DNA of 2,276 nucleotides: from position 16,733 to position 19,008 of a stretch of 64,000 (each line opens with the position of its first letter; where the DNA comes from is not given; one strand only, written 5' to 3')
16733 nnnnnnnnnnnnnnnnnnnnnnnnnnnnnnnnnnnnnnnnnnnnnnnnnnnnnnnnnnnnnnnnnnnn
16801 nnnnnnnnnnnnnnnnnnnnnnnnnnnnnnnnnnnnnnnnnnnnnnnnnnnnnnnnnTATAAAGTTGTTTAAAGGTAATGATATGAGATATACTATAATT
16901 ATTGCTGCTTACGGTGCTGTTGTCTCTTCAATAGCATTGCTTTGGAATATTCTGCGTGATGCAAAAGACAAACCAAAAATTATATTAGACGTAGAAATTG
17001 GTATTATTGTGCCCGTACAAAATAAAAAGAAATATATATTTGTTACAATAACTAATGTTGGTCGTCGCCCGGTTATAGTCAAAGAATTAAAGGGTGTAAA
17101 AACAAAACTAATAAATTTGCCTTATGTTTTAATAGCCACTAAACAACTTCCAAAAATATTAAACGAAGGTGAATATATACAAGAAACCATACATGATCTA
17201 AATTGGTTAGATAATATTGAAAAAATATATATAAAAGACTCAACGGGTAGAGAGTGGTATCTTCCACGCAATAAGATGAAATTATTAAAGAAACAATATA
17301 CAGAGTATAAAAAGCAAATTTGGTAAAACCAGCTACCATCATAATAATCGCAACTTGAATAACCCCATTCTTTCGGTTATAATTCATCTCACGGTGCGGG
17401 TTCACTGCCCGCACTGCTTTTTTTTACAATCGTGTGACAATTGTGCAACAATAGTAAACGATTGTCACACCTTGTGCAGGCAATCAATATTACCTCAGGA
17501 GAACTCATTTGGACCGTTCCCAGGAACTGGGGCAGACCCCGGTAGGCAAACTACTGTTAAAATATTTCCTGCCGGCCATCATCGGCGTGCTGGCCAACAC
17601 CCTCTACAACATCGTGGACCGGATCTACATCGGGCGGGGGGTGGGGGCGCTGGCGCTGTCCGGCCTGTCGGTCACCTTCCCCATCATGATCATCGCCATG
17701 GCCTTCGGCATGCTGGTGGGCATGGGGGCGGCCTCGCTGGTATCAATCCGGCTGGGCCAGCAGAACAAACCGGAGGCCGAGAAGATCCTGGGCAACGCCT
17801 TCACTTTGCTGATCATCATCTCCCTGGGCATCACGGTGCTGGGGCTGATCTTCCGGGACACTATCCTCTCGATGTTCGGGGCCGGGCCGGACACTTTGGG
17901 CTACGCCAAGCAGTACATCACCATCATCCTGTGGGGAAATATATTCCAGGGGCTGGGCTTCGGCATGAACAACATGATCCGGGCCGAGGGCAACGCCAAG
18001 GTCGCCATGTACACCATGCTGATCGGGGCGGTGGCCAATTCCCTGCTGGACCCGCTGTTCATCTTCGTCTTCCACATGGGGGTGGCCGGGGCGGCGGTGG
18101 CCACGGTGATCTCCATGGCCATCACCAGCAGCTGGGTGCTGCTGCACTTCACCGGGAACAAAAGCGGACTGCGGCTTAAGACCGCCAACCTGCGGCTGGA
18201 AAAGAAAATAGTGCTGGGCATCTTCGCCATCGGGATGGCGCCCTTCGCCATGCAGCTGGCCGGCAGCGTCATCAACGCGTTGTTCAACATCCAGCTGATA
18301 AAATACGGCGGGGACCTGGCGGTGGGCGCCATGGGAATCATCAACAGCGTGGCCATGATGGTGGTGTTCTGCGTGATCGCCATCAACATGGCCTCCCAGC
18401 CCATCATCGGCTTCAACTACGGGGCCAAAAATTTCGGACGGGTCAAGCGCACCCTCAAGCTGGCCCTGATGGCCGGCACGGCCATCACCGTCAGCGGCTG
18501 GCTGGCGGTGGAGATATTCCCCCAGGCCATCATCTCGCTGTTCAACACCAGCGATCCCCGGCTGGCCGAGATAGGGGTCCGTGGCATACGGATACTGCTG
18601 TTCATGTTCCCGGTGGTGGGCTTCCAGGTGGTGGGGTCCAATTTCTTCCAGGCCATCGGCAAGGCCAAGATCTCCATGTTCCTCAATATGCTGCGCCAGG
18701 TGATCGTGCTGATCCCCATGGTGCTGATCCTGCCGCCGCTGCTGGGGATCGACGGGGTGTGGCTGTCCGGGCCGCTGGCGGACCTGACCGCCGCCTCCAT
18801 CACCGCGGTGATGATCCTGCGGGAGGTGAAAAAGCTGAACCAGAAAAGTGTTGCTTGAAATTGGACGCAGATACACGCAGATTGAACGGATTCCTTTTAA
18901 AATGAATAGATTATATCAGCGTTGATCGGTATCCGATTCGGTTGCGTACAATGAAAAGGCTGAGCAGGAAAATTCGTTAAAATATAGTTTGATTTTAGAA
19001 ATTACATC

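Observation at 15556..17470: AT-rich island 1: LVIVD-repeat lipoprotein plus small membrane protein, closed by a strong terminator and a 10-bp perfect inverted repeat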

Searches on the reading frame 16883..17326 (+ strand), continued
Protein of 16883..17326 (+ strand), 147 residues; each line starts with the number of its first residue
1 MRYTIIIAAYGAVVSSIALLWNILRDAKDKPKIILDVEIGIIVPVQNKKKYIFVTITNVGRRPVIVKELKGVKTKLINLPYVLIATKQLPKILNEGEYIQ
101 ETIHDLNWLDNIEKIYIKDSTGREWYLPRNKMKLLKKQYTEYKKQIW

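Call 102: search_dna_similar(query=window:16883-17326:+, collection=phages, mode=protein, max_evalue=0.01, max_rows=15)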
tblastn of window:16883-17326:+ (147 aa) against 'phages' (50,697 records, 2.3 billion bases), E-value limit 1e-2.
Records with a match: 1; places in all: 1; records where one place covers at least 80% of the query: 1.
Best place of each record, by identity: <60% 1.
By first word of the organism name: Microcystis 1.
By host as written in the record: Microcystis sp. SG03 1.
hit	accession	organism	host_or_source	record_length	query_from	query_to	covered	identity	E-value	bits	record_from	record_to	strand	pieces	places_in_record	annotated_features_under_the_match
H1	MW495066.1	Microcystis phage MaAM05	Microcystis sp. SG03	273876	19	145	86%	27.2%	2e-4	45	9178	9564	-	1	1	hypothetical protein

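Call 103: search_dna_similar(query=window:16883-17326:+, collection=plasmids, mode=protein, max_evalue=0.01, max_rows=15)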
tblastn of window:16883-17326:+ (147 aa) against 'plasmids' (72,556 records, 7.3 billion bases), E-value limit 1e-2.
Records with a match: 2; places in all: 2; records where one place covers at least 80% of the query: 1.
Best place of each record, by identity: <60% 2.
By first word of the organism name: Aliarcobacter 1; Burkholderia 1.
By predicted mobility (MOB-suite, as given by PLSDB): non-mobilizable 1; conjugative 1.
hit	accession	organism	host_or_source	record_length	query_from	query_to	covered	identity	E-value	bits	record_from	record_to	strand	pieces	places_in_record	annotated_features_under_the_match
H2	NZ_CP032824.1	Aliarcobacter cryaerophilus ATCC 43158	bovine,cell culture,Aborted bovine ...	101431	1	125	85%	30.8%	4e-3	44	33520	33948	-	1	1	hypothetical protein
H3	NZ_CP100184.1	Burkholderia glumae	cell culture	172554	3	72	48%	34.2%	7e-5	48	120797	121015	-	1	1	hypothetical protein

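Call 104: get_annotated_region(hit=H2, flank=5000)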
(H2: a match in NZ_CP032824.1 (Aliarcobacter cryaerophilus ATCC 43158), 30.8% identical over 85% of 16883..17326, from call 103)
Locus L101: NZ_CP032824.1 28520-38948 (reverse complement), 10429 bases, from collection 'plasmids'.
description: Aliarcobacter cryaerophilus ATCC 43158 plasmid pACRY43158, complete sequence
organism: Aliarcobacter cryaerophilus ATCC 43158 (NCBI taxid 1032070)
taxonomy: Bacteria; Campylobacterota; Epsilonproteobacteria; Campylobacterales; Arcobacteraceae; Aliarcobacter; Aliarcobacter cryaerophilus; Aliarcobacter cryaerophilus ATCC 43158
host: -; source: bovine,cell culture,Aborted bovine fetus, brain; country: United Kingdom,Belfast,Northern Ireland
typing (MOB-suite, as given by PLSDB): non-mobilizable
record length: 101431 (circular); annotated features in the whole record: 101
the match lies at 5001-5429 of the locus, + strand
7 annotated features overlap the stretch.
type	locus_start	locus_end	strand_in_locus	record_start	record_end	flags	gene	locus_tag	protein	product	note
CDS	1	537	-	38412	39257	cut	-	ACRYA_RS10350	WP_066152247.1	glycosyltransferase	-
CDS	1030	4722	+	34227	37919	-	-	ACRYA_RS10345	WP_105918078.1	hypothetical protein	-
CDS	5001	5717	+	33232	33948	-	-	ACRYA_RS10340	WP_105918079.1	hypothetical protein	-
CDS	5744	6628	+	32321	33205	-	-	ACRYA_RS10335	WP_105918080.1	phage exclusion protein Lit family protein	-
CDS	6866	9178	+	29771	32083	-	-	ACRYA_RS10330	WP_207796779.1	SEC-C metal-binding domain-containing protein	-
CDS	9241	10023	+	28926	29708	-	-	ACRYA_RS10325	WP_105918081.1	UPF0489 family protein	-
CDS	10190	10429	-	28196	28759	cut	-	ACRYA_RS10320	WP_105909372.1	recombinase family protein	GO:0006310 - DNA recombination [Evidence IEA]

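Call 105: get_annotated_region(hit=H1, flank=4000)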
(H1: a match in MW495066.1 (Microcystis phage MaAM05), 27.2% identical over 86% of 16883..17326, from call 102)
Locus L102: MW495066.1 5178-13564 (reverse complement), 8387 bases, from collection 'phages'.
description: Microcystis phage MaAM05, complete genome.
organism: Microcystis phage MaAM05 (NCBI taxid 2812902)
taxonomy: Viruses; Duplodnaviria; Heunggongvirae; Uroviricota; Caudoviricetes
host: Microcystis sp. SG03; source: hospital wastewater; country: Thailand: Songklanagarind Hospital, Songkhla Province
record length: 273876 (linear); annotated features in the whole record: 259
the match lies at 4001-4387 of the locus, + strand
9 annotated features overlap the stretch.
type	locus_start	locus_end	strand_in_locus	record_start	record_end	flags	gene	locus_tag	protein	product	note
CDS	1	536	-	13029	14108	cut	rpsA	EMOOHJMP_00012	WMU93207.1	30S ribosomal protein S1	-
CDS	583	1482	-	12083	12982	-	ispH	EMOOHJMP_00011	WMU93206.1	4-hydroxy-3-methylbut-2-enyl diphosphate reductase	-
CDS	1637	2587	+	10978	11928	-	fliA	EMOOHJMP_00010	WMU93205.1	RNA polymerase sigma factor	RNA polymerase sigma factor FliA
CDS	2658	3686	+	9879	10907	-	-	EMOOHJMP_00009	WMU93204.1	hypothetical protein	-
CDS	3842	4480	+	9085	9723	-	-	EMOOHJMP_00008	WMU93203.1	hypothetical protein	-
CDS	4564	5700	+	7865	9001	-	trpS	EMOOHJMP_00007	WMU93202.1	tryptophan--tRNA ligase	-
CDS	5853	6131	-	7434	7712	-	-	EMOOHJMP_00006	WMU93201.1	hypothetical protein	-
CDS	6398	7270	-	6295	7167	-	-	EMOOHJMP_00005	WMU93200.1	hypothetical protein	-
CDS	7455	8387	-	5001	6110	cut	mqnC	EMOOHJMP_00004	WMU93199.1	cyclic dehypoxanthine futalosine synthase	-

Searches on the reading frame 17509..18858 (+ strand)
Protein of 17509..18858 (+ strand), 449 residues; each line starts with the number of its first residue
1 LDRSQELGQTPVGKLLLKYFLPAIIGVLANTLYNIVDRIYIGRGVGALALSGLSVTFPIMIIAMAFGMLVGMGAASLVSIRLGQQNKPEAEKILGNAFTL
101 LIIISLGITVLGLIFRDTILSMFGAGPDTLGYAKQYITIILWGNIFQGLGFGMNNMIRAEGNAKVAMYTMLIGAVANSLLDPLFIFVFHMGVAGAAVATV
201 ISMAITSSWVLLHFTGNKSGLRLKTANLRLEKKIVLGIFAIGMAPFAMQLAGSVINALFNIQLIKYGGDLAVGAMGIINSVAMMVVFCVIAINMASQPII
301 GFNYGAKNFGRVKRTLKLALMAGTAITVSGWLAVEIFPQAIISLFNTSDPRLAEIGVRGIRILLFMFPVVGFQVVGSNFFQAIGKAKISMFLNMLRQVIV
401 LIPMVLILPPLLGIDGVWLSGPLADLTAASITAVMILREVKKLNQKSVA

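Call 7: search_protein_families(library=pfam, proteins=[window:17509-18858:+], max_evalue=0.01)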
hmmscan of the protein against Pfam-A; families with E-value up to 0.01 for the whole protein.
window:17509-18858:+ (449 aa): 1 family
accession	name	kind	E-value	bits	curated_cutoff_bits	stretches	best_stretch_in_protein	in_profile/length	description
PF01554.23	MatE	-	2.6e-51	174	24.9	2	22-182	1-160/161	MatE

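Call 8: search_protein_families(library=ncbifam, proteins=[window:17509-18858:+], max_evalue=0.01)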
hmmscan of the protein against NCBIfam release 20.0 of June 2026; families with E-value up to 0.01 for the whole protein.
window:17509-18858:+ (449 aa): 9 families
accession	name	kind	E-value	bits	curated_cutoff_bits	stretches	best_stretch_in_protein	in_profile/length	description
NF007130.1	PRK09575.1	equivalog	8.5e-88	295.5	445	1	13-443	5-434/435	MATE family efflux transporter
NF000217.1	MATE_multi_FepA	equivalog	8.9e-60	203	900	1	10-435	11-435/443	multidrug efflux MATE transporter FepA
TIGR00797.1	matE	subfamily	1.6e-58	198.5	147.4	1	22-418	1-396/396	MATE family efflux transporter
NF041801.1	MATE_SolL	equivalog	2.1e-42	145.5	780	1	5-438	11-448/458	solanimycin export family MATE transporter SolL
NF000131.1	MATE_multi_MepA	equivalog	4.5e-36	125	850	1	9-437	11-437/451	multidrug efflux MATE transporter MepA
NF007562.1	PRK10189.1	equivalog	1.3e-09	37.3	465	2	251-437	41-229/470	EmmdR/YeeO family multidrug/toxin efflux MATE transporter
NF045578.1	export_MbnM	equivalog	2.1e-07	30.3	285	1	20-291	6-272/410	methanobactin export MATE transporter MbnM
NF007690.0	PRK10367.1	equivalog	0.0011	18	409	1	13-420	8-412/441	MATE family efflux transporter DinF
NF041358.1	GntT_guanitoxin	equivalog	0.0017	17.4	525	1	14-404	10-402/438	guanitoxin biosynthesis MATE family efflux transporter GntT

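Call 10: find_encoding_contigs(protein=window:17509-18858:+, flank=10000, max_places=10)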
Protein window:17509-18858:+ (449 aa): no gene with exactly this product is on record in the collection.

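Call 44: find_related_loci(query=window:17509-18858:+, collection=genome_contigs, flank=8000)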
Query window:17509-18858:+ (449 aa) in genome_contigs; peptide patterns used: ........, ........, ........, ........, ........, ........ (x = any residue, [..] = any of these).
202 stretches matched a pattern; 151 encode a relative of the query (tblastn E <= 1e-3); the best 80 are kept; 80 distinct loci.
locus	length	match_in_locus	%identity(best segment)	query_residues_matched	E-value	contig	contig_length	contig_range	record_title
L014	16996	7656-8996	91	1-447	0e+0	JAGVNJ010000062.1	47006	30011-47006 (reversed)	MAG: Candidatus Edwardsbacteria bacterium isolate DeMMO3_1 c_000000038045, whole genome shotgun sequence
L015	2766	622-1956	82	1-445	0e+0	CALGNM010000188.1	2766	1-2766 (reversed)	MAG TPA_asm: uncultured bacterium isolate SRR6007444_bin.93_CONCOCT_v1.1_MAG genome assembly, contig: ERZ724098.20143, w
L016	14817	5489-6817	79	1-443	0e+0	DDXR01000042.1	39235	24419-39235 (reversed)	MAG TPA_asm: bacterium UBP2_UBA2255 isolate UBA2255 UBA2255_contig_9804, whole genome shotgun sequence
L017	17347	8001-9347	78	1-449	0e+0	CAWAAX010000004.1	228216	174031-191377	MAG: uncultured bacterium isolate MFD01299.bin.1.238 genome assembly, contig: contig_23202, whole genome shotgun sequenc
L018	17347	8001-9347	76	1-449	0e+0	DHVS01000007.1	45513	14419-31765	MAG TPA_asm: bacterium UBP2_UBA5202 isolate UBA5202 UBA5202_contig_13313, whole genome shotgun sequence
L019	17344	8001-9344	74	1-448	0e+0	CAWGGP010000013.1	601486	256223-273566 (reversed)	MAG: Candidatus Aminicenantes bacterium isolate MFD01872.bin.2.146 genome assembly, contig: contig_76293, whole genome s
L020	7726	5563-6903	75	1-447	0e+0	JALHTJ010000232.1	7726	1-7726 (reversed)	MAG: Candidatus Aminicenantes bacterium isolate PFL21 seq_2489771, whole genome shotgun sequence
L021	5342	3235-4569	74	1-445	0e+0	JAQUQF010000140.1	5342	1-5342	MAG: Acidobacteriota bacterium isolate STD1_43 NODE_58306_length_5342_cov_3.096644_Sandtown_D1, whole genome shotgun seq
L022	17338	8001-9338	76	1-446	0e+0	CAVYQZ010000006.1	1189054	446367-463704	MAG: Candidatus Aminicenantes bacterium isolate MFD04716.bin.2.288 genome assembly, contig: contig_21162, whole genome s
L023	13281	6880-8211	76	1-444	0e+0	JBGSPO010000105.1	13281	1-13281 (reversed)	MAG: Candidatus Aminicenantia bacterium isolate JTS-AC306 k141_4310679, whole genome shotgun sequence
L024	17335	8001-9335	76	1-445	0e+0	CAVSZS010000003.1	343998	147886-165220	MAG: Candidatus Aminicenantes bacterium isolate MFD04716.bin.1.273 genome assembly, contig: contig_15442, whole genome s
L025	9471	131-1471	74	1-447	0e+0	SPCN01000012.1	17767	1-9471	MAG: Chrysiogenales bacterium isolate das_tool.metabat2.18 k141_5223262, whole genome shotgun sequence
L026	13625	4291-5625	74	1-445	0e+0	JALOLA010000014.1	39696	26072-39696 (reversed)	MAG: Acidobacteria bacterium isolate Prado013 scaffold_453, whole genome shotgun sequence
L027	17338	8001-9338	73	1-446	0e+0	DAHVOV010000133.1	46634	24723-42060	MAG TPA_asm: Candidatus Aminicenantes bacterium isolate clean593 k141_439515, whole genome shotgun sequence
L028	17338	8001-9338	53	2-447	7e-156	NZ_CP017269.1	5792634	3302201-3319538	Geosporobacter ferrireducens strain IRF9 chromosome, complete genome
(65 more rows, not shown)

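Call 69: search_protein_families(library=pfam, proteins=[L014:4745-5602:+, L014:5645-6961:-, L014:3633-4001:+, L014:4011-4385:+], max_evalue=0.001)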
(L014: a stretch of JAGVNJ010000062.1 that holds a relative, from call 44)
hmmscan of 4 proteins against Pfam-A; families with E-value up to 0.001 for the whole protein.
L014:4745-5602:+ (285 aa): 1 family
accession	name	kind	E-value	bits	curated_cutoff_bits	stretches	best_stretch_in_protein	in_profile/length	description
PF13365.12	Trypsin_2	-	1.1e-10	42.8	27.6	1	62-229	1-136/144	Trypsin-like peptidase domain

L014:5645-6961:- (438 aa): 3 families
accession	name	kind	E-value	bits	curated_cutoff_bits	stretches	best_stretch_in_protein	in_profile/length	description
PF13701.12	DDE_Tnp_1_4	-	2.4e-57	194.5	34.7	1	6-436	7-434/435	Transposase DDE domain group 1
PF01609.27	DDE_Tnp_1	-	2.8e-14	53.8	23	1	134-369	4-197/200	Transposase DDE domain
PF05598.16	DUF772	-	0.00016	22.1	23.1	0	58-114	11-70/74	Transposase domain (DUF772)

L014:3633-4001:+ (122 aa): 0 families

L014:4011-4385:+ (124 aa): 4 families
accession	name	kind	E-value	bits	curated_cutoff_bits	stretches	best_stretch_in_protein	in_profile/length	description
PF07883.17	Cupin_2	-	1.7e-13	50.5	27.2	1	38-91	8-59/70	Cupin domain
PF05899.18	Cupin_3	-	4.7e-05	23.4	23.5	1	31-85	8-61/74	EutQ-like cupin domain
PF12973.13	Cupin_7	-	0.00039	20.6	27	0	24-88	28-87/105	ChrR Cupin-like domain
PF12852.13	Cupin_6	-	0.00096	19.4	26.7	0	42-90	24-76/183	Cupin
